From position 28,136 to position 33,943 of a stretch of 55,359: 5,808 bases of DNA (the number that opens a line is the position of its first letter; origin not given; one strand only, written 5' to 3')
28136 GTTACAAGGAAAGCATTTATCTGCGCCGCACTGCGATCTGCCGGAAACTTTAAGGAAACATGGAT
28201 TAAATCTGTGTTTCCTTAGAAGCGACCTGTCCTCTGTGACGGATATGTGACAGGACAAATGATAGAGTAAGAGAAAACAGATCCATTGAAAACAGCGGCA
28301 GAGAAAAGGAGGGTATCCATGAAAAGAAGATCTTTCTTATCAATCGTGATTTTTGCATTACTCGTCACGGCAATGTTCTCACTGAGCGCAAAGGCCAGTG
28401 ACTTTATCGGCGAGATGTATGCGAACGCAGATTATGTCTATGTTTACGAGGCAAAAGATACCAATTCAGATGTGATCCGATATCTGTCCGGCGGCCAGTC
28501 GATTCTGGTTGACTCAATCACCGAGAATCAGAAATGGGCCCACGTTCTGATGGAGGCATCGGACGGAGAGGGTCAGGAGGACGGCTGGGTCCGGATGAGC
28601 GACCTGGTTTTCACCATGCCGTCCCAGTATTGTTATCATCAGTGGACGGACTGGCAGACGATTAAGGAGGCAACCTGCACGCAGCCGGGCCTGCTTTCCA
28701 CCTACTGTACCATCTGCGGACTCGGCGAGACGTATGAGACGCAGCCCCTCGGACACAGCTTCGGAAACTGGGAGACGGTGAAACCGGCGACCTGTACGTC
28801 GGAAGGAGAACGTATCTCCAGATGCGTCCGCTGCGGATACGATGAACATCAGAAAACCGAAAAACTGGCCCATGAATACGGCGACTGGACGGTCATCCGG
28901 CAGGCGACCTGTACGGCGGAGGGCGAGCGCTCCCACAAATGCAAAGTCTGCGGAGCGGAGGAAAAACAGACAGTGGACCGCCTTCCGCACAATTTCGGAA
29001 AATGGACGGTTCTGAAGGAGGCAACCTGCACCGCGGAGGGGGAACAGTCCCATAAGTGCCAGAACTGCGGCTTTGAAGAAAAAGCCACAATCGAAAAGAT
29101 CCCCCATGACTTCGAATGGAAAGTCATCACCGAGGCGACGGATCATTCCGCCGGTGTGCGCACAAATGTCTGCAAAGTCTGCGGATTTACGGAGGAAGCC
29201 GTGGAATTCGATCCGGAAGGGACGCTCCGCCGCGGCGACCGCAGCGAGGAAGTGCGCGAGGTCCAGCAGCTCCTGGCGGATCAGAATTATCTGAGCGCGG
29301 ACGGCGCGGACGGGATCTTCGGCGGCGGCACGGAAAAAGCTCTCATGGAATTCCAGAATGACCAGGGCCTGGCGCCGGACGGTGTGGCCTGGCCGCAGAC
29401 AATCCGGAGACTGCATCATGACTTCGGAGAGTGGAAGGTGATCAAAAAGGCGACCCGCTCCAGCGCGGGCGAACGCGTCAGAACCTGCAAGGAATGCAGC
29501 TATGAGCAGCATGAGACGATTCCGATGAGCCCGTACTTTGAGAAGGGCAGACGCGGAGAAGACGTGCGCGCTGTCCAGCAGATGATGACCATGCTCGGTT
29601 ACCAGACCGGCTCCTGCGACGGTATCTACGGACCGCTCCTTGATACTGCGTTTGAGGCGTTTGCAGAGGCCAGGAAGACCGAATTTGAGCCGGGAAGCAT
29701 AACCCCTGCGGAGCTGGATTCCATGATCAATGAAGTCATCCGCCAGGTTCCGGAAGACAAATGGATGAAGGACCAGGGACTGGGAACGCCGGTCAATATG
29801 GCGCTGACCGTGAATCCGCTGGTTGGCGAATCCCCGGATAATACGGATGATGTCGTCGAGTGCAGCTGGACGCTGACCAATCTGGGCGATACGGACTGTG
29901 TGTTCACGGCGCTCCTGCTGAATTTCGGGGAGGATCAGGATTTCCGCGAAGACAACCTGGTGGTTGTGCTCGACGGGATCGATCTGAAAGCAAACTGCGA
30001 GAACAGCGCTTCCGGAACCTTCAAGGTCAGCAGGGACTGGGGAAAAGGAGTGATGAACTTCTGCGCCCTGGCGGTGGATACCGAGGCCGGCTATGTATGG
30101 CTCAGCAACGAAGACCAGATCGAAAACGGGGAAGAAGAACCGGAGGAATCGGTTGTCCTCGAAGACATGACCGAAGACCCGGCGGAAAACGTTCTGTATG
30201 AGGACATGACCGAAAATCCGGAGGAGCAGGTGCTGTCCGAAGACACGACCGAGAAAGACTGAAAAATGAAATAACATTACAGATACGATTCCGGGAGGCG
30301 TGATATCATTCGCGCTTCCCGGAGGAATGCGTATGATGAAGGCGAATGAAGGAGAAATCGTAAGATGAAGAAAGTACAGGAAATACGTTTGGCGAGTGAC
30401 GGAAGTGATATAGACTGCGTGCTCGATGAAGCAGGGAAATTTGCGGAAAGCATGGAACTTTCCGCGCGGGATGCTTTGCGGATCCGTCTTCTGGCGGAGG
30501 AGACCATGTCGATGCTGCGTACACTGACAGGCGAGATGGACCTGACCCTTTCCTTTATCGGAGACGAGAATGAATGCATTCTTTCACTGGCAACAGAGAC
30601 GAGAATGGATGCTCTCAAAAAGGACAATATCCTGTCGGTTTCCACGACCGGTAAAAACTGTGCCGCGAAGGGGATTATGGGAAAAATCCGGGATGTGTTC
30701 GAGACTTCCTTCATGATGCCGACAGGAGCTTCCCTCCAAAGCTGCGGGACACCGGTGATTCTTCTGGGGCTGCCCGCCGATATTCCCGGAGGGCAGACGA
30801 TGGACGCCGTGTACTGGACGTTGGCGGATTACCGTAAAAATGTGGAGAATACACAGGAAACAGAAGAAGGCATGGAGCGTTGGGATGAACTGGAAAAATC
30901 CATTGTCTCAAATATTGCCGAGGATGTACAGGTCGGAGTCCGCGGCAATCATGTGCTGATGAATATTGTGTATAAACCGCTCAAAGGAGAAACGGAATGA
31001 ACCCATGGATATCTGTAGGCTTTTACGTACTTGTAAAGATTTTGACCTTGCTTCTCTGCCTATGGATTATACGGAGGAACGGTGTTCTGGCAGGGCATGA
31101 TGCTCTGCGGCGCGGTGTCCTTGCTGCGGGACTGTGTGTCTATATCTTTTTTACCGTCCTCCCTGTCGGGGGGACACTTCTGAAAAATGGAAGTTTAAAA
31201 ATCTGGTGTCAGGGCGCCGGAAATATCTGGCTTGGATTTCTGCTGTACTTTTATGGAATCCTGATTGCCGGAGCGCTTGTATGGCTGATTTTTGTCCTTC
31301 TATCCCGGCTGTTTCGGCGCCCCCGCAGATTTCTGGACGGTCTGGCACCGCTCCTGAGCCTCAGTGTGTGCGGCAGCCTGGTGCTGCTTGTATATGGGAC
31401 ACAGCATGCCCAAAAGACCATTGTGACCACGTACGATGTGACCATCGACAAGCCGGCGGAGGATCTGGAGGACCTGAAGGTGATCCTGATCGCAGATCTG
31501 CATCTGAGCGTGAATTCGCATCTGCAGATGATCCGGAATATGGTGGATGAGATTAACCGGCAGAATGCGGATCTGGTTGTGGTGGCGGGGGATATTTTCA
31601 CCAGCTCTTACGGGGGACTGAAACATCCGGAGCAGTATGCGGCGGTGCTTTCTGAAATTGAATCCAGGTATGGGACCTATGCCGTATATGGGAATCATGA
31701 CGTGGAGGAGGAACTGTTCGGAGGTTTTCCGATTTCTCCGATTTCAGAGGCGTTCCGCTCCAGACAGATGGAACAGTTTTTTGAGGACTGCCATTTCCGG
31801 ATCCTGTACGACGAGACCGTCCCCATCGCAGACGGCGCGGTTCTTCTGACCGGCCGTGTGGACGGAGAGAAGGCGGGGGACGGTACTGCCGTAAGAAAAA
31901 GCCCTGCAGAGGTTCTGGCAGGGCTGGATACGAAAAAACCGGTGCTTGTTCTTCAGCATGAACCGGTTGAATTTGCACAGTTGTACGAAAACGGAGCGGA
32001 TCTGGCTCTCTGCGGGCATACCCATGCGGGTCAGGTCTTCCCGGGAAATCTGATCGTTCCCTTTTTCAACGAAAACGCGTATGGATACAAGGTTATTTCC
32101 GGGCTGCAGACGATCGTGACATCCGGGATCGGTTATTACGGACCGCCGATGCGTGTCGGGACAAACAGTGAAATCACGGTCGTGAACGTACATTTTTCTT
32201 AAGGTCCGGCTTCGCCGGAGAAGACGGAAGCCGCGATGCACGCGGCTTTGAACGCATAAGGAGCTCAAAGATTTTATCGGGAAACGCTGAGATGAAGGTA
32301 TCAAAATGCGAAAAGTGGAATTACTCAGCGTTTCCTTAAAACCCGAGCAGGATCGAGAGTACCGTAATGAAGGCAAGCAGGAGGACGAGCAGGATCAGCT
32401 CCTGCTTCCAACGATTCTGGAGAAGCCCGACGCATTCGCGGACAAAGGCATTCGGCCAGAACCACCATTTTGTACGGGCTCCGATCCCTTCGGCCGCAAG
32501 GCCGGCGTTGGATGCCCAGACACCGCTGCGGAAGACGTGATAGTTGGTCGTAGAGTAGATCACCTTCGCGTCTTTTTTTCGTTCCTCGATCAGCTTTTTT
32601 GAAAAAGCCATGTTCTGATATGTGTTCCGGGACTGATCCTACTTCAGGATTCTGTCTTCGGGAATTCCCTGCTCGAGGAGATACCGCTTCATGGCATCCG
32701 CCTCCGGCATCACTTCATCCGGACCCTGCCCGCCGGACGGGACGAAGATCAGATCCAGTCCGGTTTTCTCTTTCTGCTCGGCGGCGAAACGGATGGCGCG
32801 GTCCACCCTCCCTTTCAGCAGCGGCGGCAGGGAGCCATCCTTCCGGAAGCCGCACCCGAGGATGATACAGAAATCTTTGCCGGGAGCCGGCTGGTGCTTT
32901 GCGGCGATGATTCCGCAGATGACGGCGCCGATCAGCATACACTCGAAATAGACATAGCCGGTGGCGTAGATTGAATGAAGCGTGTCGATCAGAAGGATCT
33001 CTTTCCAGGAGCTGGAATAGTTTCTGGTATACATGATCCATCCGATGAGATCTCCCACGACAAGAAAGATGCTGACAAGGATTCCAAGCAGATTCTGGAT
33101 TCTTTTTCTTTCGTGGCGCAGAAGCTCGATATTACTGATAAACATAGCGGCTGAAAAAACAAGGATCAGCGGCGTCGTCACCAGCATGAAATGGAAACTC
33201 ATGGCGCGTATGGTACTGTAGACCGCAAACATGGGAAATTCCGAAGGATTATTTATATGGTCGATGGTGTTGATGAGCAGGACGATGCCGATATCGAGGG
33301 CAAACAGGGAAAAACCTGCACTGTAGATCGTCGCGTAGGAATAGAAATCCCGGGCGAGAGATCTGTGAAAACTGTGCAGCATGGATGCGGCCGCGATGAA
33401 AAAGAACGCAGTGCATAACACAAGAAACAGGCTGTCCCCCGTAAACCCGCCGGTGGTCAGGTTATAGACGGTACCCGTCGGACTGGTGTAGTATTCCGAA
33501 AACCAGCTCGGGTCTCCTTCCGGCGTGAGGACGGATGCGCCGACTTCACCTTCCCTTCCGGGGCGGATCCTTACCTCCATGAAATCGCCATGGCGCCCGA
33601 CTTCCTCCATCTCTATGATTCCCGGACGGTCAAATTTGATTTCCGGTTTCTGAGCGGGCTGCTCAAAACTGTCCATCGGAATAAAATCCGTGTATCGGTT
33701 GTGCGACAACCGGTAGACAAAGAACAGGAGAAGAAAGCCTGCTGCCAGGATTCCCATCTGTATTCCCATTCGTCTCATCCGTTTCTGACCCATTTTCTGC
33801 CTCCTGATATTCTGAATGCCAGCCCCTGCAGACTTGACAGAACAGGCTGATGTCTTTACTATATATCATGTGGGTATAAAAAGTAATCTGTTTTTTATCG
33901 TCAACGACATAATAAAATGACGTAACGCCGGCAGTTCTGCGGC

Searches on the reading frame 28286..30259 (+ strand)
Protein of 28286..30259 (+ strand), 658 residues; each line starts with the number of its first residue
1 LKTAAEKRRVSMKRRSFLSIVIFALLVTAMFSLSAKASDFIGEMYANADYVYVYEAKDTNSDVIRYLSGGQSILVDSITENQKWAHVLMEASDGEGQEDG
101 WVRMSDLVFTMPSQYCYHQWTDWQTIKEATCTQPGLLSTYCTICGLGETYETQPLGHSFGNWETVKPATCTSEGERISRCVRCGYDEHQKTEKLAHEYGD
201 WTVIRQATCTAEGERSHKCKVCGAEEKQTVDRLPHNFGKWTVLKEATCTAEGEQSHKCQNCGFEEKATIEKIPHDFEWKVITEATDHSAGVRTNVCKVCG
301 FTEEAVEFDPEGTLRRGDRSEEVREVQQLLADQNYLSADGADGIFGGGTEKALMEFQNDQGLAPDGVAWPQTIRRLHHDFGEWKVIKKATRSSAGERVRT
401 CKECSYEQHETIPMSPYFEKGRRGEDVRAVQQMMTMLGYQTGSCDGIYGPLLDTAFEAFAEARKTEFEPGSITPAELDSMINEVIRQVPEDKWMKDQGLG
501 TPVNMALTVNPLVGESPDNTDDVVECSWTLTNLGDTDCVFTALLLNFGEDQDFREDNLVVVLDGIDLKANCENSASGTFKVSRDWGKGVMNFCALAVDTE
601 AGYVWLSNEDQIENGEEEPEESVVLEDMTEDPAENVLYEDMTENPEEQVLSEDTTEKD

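Call 3: search_protein_families(library=pfam, proteins=[window:28286-30259:+], max_evalue=1)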
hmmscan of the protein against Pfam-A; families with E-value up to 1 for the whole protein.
window:28286-30259:+ (658 aa): 5 families
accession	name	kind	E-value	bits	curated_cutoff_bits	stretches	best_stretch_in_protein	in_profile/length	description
PF01471.23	PG_binding_1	-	3.6e-20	72.3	23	2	319-376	1-57/57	Putative peptidoglycan binding domain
PF08239.17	SH3_3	-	0.0045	17.6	27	1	50-106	2-52/54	Bacterial SH3 domain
PF25829.1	DUF7953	-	0.3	11.6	27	0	254-286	61-93/114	Domain of unknown function (DUF7953)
PF18073.7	Zn_ribbon_LapB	-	0.38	10.9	25.7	0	256-266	1-11/28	Rubredoxin metal binding domain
PF08823.16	PG_binding_2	-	0.45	11.3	21.1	0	424-461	15-52/74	Putative peptidoglycan binding domain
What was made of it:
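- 28319..30262 (+): Putatively co-regulated gene for a 647-aa secreted protein. It has a signal peptide, a weak SH3_3-like segment, CxxC repeats and 2 PG_binding_1 domains. Pfam gives PG_binding_1 at E = 3.6e-20 (call 3).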

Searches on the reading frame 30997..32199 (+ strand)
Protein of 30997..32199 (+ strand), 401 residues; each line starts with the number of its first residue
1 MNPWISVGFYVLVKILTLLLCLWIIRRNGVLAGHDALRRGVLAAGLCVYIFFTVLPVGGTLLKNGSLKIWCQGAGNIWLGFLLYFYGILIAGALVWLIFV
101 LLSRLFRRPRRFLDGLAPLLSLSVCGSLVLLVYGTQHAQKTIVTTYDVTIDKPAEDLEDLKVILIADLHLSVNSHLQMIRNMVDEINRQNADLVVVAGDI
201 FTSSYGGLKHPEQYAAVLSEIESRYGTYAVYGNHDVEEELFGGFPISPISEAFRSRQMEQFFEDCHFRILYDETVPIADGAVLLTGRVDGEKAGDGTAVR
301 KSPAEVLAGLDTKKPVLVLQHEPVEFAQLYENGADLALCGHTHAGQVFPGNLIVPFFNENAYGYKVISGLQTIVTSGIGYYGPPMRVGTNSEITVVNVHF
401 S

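Call 65: search_protein_families(library=pfam, proteins=[window:30997-32199:+], max_evalue=0.001)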
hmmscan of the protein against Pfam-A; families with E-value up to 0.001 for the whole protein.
window:30997-32199:+ (401 aa): 2 families
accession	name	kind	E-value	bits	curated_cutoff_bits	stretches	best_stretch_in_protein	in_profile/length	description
PF00149.33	Metallophos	-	1.5e-14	55.3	21.5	1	160-344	1-190/191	Calcineurin-like phosphoesterase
PF12850.12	Metallophos_2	-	4.6e-11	43.4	27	1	161-347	2-121/154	Calcineurin-like phosphoesterase superfamily domain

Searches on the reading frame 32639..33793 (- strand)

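Call 3: search_protein_families(library=pfam, proteins=[window:32639-33793:-], max_evalue=1)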
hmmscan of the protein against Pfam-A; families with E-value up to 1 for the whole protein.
window:32639-33793:- (384 aa): 3 families
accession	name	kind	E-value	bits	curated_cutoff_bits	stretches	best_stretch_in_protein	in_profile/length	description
PF02698.23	DUF218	-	3.8e-09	37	27.6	1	307-383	1-61/133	DUF218 domain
PF15844.10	TMCCDC2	-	0.043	14.3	27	1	220-288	31-96/171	Transmembrane and coiled-coil domain-containing protein 2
PF19507.4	DUF6041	-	0.14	12.6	27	1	168-233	60-126/140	Family of unknown function (DUF6041)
